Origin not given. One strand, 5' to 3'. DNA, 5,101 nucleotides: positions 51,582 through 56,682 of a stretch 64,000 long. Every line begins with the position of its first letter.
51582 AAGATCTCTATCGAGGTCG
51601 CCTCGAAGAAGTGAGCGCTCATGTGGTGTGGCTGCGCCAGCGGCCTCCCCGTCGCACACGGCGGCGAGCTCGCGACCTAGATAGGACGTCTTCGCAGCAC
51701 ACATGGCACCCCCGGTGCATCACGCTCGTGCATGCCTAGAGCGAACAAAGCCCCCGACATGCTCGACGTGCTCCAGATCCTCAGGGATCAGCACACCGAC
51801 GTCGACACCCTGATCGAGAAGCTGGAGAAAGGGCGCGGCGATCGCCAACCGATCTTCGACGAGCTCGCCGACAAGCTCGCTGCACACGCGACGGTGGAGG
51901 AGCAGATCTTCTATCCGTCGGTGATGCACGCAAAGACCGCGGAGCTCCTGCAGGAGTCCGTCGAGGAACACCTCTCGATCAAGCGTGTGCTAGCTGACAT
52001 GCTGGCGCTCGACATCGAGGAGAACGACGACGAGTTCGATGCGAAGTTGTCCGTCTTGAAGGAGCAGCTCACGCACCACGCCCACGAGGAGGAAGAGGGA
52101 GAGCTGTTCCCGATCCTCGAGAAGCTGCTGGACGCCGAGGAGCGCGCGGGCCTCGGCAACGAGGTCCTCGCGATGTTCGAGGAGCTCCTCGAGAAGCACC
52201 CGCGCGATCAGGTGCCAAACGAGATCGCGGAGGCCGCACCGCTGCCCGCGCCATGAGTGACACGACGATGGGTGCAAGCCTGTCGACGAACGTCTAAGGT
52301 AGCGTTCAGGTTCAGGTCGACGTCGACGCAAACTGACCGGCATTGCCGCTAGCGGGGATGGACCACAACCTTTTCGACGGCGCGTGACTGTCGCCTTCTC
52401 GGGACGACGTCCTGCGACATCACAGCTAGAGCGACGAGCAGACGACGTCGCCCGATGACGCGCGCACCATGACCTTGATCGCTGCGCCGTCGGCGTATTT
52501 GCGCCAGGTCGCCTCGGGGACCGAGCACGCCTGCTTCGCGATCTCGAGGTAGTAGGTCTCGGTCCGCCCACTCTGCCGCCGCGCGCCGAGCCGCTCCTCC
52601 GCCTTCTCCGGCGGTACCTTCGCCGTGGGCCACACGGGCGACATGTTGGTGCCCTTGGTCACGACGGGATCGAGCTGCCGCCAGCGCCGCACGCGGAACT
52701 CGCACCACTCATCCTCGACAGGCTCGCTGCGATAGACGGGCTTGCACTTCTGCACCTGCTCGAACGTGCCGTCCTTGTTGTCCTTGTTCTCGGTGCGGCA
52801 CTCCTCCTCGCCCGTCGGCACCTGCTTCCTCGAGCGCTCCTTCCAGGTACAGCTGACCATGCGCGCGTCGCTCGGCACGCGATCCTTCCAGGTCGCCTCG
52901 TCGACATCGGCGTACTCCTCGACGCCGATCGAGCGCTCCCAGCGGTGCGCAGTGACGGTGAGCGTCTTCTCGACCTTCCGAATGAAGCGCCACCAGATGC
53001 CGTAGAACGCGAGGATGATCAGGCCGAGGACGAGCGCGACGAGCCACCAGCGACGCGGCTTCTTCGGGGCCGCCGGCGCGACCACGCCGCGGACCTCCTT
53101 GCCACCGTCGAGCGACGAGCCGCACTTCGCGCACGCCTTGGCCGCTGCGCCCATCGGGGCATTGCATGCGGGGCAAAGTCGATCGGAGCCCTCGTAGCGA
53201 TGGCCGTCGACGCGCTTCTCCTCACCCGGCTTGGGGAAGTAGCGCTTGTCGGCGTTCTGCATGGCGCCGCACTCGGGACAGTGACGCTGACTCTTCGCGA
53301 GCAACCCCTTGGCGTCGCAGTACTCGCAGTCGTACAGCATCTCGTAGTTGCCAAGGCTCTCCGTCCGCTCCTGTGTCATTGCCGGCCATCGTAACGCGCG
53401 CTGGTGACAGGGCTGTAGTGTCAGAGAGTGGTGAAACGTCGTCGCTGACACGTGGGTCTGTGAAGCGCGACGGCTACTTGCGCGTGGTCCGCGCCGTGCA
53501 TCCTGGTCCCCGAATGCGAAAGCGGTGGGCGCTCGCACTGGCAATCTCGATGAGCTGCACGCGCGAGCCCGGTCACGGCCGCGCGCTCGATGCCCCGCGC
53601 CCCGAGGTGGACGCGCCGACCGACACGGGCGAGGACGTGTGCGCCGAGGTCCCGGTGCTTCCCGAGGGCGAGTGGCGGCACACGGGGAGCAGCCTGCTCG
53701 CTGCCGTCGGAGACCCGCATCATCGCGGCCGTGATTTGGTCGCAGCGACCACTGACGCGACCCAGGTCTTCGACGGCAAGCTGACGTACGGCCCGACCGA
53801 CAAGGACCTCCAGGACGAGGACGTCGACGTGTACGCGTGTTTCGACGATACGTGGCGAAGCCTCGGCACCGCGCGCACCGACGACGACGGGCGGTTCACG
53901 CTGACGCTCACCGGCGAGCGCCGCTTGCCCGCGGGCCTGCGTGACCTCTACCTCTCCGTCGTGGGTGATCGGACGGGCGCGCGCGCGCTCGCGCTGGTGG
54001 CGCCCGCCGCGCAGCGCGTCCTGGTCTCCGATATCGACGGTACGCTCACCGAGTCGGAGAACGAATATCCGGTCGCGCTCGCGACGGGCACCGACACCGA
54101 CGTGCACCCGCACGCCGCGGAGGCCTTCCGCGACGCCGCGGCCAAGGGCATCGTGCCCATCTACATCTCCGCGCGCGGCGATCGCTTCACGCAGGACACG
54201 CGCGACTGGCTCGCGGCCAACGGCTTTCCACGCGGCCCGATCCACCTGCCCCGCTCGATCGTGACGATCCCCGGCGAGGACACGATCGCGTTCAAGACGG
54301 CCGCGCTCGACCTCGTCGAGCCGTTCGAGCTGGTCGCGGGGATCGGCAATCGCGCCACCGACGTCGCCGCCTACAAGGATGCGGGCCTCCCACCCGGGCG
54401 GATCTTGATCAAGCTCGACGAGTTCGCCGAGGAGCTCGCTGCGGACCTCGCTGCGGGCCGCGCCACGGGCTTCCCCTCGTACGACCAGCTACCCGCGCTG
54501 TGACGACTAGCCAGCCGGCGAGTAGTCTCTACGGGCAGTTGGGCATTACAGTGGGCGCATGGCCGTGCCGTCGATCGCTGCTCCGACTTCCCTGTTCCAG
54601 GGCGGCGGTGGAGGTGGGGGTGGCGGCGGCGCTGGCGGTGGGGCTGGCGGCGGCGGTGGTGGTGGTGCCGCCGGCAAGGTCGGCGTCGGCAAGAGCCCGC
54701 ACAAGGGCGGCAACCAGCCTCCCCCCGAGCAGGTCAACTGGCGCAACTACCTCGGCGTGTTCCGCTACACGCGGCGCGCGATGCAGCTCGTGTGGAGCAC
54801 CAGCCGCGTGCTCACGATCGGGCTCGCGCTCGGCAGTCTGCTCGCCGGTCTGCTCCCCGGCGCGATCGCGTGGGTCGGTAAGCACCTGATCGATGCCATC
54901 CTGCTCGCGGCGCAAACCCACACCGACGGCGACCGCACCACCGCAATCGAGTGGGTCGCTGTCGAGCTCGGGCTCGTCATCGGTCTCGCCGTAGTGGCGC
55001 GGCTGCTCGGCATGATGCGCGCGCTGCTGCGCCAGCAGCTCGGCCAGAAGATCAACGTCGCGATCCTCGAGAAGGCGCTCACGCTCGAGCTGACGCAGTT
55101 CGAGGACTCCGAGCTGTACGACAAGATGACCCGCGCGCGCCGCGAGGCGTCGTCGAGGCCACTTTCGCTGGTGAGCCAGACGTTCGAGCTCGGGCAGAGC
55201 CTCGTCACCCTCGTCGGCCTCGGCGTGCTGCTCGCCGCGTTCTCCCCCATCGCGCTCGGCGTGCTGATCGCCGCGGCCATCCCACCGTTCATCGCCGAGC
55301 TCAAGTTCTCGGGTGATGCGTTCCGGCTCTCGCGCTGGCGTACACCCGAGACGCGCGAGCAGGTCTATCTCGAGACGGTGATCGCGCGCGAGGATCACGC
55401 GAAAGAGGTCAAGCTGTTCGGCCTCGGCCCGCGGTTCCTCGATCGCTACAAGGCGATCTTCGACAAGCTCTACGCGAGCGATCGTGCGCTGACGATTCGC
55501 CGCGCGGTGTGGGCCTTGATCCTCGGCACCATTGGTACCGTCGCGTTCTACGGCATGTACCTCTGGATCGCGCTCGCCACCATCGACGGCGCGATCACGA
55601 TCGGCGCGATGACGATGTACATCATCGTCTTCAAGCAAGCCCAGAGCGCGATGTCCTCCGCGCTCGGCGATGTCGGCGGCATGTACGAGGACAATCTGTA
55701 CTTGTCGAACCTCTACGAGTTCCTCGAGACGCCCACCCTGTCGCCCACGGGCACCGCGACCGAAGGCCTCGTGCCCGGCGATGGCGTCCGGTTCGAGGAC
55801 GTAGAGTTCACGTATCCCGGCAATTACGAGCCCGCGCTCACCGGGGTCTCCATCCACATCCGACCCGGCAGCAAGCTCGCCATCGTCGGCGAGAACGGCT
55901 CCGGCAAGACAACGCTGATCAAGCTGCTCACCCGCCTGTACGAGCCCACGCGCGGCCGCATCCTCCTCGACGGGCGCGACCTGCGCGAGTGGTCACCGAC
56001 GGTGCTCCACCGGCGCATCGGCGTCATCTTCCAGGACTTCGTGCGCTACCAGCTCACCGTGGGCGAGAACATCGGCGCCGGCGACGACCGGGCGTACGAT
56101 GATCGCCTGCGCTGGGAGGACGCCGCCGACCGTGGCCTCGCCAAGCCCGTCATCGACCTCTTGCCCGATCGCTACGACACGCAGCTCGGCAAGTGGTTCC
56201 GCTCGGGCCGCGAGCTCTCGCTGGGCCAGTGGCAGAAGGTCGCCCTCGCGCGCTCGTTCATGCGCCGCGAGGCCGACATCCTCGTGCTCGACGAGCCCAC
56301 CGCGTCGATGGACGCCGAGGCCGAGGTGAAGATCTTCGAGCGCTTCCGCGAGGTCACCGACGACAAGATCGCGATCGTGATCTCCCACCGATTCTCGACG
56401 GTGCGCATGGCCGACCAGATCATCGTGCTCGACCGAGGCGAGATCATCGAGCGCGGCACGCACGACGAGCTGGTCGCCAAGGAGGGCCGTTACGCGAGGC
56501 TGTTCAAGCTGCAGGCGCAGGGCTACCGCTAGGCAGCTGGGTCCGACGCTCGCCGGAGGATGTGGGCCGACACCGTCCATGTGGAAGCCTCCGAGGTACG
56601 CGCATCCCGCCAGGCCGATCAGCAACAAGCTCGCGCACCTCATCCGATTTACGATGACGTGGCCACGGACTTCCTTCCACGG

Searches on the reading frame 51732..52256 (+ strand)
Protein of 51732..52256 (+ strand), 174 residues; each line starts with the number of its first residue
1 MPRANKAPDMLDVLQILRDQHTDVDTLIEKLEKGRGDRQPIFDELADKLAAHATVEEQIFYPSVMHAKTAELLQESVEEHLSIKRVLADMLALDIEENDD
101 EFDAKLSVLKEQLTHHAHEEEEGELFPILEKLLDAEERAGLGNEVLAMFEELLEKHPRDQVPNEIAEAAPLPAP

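Call 38: search_protein_families(library=pfam, proteins=[window:51732-52256:+], max_evalue=0.0001)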
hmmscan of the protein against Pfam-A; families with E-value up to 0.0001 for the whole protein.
window:51732-52256:+ (174 aa): 1 family
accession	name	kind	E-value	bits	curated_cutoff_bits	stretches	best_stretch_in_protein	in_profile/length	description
PF01814.28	Hemerythrin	-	1.6e-13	51.6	25.3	1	13-127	2-125/127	Hemerythrin HHE cation binding domain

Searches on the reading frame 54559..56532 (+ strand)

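Call 38: search_protein_families(library=pfam, proteins=[window:54559-56532:+], max_evalue=0.0001)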
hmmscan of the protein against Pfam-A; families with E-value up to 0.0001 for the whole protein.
window:54559-56532:+ (657 aa): 3 families
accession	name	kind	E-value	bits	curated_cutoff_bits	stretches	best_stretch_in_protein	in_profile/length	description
PF00005.33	ABC_tran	-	1.2e-30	107.3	25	1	427-582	1-137/137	ABC transporter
PF13304.12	AAA_21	-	2.8e-07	31.4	27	0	441-460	3-22/304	AAA domain, putative AbiEii toxin, Type IV TA system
PF02463.25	SMC_N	-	6.1e-06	26.3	40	0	553-623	137-210/220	RecF/RecN/SMC N terminal domain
